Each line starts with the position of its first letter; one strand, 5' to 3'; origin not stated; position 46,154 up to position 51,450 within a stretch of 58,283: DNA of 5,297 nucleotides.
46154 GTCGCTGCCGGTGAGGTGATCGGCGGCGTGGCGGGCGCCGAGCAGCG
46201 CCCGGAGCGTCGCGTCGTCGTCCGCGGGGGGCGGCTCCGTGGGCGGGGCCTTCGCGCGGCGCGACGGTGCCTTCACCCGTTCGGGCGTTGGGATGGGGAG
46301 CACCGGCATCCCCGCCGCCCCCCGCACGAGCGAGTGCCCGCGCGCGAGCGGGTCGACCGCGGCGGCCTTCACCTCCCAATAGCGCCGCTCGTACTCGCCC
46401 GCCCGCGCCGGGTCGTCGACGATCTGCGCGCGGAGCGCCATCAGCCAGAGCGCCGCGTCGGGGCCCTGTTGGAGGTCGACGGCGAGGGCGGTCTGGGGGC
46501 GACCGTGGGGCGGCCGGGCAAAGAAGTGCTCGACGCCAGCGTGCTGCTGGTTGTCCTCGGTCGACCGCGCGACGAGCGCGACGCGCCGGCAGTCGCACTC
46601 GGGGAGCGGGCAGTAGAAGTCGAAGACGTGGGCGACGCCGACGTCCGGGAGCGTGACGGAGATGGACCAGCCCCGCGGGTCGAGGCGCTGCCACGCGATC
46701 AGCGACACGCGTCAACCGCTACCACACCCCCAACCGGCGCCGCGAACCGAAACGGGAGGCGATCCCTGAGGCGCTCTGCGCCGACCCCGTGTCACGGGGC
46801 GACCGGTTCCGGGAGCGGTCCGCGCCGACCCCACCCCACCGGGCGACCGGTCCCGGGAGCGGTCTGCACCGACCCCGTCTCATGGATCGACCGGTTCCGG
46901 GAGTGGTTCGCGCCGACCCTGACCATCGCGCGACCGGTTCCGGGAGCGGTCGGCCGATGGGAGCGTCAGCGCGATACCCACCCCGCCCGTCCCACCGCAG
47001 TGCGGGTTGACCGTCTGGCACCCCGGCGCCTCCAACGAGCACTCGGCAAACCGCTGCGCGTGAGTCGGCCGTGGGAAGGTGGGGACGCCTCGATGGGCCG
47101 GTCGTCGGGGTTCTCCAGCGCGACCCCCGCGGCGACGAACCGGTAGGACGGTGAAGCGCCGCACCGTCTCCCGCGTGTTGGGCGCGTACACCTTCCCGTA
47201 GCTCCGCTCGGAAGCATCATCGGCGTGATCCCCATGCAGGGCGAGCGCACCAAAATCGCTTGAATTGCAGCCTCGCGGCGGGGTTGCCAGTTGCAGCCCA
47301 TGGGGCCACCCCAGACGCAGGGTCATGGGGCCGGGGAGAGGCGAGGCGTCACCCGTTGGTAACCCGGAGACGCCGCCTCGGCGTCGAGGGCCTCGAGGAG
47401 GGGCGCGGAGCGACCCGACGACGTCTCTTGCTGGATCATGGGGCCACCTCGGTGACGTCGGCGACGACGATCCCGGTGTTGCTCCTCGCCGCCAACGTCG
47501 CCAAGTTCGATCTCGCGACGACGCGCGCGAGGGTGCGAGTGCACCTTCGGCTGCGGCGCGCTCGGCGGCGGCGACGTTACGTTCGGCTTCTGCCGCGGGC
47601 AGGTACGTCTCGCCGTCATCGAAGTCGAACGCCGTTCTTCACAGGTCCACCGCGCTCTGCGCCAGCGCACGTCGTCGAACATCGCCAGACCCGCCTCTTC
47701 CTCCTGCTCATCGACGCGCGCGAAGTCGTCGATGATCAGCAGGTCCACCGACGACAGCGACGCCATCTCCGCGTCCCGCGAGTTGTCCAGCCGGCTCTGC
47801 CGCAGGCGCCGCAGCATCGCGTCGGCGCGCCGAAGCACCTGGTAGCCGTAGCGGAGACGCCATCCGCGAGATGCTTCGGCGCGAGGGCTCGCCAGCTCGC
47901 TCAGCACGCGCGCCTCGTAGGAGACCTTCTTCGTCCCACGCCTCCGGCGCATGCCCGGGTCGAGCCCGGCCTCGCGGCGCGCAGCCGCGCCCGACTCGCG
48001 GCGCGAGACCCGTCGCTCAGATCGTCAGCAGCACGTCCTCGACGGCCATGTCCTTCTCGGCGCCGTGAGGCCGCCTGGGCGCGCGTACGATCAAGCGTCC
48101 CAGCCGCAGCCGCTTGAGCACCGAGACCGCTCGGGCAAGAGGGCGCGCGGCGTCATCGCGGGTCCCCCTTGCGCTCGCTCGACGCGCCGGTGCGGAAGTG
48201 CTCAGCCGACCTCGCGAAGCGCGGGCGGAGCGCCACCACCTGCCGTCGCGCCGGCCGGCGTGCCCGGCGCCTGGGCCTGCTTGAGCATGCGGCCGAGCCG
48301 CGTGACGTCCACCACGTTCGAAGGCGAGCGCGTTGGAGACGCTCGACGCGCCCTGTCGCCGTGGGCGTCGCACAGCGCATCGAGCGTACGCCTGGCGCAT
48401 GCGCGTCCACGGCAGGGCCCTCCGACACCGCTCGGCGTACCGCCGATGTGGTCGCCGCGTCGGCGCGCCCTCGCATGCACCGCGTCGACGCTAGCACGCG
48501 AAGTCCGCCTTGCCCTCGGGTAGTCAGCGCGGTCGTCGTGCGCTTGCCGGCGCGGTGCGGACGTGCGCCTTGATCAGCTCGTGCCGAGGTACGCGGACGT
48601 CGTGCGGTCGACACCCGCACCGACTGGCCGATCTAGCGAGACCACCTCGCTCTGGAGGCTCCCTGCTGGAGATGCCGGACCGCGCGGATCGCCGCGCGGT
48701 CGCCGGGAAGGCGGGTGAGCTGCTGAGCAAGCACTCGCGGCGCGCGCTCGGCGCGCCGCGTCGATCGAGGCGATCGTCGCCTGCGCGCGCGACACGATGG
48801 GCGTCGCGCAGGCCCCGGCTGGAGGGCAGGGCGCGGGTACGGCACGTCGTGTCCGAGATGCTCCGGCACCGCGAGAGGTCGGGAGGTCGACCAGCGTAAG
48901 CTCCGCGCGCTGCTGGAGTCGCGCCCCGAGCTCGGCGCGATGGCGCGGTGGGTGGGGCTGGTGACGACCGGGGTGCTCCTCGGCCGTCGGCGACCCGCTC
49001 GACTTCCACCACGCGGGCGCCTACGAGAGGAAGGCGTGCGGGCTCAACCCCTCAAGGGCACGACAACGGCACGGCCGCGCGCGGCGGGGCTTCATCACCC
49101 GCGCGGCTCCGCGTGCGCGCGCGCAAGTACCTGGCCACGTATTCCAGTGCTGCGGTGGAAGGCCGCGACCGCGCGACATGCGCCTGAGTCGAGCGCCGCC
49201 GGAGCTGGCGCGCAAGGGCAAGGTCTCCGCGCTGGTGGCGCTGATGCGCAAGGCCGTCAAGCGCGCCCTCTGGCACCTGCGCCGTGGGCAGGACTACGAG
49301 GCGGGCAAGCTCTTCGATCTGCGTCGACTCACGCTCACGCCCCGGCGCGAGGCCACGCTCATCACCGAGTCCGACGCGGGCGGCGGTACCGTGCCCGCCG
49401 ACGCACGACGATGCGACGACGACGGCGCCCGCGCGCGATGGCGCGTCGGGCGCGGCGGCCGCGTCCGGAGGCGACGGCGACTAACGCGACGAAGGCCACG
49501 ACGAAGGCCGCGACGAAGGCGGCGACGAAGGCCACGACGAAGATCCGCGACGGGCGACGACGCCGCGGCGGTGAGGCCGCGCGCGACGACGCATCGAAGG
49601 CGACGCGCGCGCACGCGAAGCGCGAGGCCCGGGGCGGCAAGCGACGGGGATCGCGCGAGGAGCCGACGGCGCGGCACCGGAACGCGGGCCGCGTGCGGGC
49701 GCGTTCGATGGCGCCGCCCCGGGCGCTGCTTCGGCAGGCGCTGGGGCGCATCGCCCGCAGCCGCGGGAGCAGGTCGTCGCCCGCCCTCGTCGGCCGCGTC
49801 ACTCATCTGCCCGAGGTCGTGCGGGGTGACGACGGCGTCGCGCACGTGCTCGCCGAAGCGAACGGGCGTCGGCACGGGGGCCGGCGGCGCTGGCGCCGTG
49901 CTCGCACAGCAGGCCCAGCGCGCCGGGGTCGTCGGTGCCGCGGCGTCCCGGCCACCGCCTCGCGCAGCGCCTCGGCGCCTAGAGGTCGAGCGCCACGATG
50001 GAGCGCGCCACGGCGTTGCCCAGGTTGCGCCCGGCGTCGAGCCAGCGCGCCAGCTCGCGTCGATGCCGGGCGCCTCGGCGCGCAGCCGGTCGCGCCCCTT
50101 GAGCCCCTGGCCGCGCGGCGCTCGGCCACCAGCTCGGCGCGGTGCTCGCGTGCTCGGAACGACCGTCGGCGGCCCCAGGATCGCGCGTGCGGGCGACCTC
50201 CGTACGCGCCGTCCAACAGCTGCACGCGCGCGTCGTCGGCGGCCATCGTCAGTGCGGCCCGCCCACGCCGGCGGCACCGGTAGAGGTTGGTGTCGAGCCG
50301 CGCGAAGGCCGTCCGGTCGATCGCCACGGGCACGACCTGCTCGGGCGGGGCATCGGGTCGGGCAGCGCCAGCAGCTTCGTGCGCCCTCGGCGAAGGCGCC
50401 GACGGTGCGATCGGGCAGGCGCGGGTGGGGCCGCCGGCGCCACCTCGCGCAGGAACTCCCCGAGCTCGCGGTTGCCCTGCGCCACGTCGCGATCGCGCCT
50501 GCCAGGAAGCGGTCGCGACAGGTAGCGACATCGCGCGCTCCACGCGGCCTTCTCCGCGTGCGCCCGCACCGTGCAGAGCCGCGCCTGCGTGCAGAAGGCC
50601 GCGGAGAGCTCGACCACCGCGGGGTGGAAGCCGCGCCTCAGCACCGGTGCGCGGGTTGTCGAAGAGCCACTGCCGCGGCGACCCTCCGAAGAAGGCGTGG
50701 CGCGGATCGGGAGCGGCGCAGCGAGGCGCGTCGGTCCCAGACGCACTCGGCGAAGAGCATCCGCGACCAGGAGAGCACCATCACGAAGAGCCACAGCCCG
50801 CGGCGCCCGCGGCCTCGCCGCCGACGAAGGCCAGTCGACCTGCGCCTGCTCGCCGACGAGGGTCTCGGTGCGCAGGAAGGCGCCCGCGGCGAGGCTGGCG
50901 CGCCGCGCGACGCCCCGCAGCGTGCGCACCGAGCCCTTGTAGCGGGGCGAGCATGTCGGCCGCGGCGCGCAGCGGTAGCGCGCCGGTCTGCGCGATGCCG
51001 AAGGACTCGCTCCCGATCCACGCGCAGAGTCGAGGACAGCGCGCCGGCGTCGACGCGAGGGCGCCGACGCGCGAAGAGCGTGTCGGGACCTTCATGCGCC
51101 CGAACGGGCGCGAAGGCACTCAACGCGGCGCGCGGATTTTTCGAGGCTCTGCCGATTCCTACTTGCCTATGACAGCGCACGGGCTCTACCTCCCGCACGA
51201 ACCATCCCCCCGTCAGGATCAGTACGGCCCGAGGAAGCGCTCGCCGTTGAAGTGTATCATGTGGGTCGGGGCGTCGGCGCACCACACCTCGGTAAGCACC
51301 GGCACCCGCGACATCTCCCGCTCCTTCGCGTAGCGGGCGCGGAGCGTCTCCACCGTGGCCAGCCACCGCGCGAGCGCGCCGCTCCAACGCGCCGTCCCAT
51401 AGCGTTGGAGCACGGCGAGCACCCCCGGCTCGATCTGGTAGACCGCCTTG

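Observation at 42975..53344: Decayed methyltransferase / IS21 / SNF2-helicase / zinc-ribbon locus: candidate remnant of a helicase-based defence system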

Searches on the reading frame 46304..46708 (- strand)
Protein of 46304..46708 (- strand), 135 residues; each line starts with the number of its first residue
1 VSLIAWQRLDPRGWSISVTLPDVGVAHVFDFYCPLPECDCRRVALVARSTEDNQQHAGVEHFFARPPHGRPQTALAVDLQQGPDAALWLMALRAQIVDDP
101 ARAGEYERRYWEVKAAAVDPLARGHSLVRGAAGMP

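Call 80: find_homologous_proteins(query=window:46304-46708:-, max_evalue=0.001)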
Query window:46304-46708:-: 32 candidates shared short words with the query, none scored E <= 0.001.

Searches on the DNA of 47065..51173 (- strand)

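Call 117: search_dna_similar(query=window:47065-51173:-, collection=plasmids, mode=distant, max_evalue=0.00001, max_rows=10)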
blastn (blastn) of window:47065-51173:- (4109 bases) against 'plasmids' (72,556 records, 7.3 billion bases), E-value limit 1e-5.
Records with a match: 1; places in all: 1; records where one place covers at least 80% of the query: 0.
Best place of each record, by identity: 60-80% 1.
By first word of the organism name: Aromatoleum 1.
By predicted mobility (MOB-suite, as given by PLSDB): non-mobilizable 1.
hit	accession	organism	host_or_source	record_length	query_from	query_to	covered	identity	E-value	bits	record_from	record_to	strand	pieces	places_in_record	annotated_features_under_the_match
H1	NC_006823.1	Aromatoleum aromaticum EbN1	-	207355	311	412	2%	76.1%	1e-7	69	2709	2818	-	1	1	istA: IS21 family transposase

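Call 118: get_annotated_region(hit=H1, flank=3000)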
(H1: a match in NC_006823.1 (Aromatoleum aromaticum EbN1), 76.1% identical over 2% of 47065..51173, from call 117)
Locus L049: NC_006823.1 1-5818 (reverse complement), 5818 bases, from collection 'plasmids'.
description: Aromatoleum aromaticum EbN1 plasmid 1, complete sequence
organism: Aromatoleum aromaticum EbN1 (NCBI taxid 76114)
taxonomy: Bacteria; Pseudomonadota; Betaproteobacteria; Rhodocyclales; Rhodocyclaceae; Aromatoleum; Aromatoleum aromaticum; Aromatoleum aromaticum EbN1
host: -; source: -; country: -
typing (MOB-suite, as given by PLSDB): non-mobilizable; mating-pair formation MPF_F
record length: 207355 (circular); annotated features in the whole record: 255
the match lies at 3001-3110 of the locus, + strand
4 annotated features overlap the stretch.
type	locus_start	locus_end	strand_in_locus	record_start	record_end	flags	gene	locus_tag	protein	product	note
CDS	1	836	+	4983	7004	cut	-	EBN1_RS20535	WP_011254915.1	PcfJ domain-containing protein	-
CDS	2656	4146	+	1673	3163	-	istA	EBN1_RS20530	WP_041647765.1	IS21 family transposase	-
CDS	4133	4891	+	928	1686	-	istB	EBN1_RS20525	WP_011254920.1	IS21-like element helper ATPase IstB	-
CDS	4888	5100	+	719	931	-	-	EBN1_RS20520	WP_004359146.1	hypothetical protein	-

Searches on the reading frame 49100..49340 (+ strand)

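Call 75: search_dna_similar(query=window:49100-49340:+, collection=plasmids, mode=protein, max_evalue=0.01, max_rows=8)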
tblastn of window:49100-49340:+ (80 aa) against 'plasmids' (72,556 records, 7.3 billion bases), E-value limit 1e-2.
No match.

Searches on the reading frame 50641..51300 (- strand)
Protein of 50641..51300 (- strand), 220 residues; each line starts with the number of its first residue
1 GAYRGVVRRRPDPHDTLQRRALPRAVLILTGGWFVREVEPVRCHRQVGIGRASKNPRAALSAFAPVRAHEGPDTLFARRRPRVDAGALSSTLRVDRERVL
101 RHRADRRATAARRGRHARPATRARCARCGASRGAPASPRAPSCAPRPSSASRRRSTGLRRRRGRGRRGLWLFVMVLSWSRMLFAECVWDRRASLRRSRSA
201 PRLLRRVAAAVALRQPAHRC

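Call 11: search_protein_families(library=ncbifam, proteins=[window:50641-51300:-], max_evalue=1)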
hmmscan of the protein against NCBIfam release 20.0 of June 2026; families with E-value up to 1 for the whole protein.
window:50641-51300:- (220 aa): 1 family
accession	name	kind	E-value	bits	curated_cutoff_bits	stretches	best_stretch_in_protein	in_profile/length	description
NF033546.1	transpos_IS21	equivalog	0.0012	18.5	160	1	161-192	131-160/294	IS21 family transposase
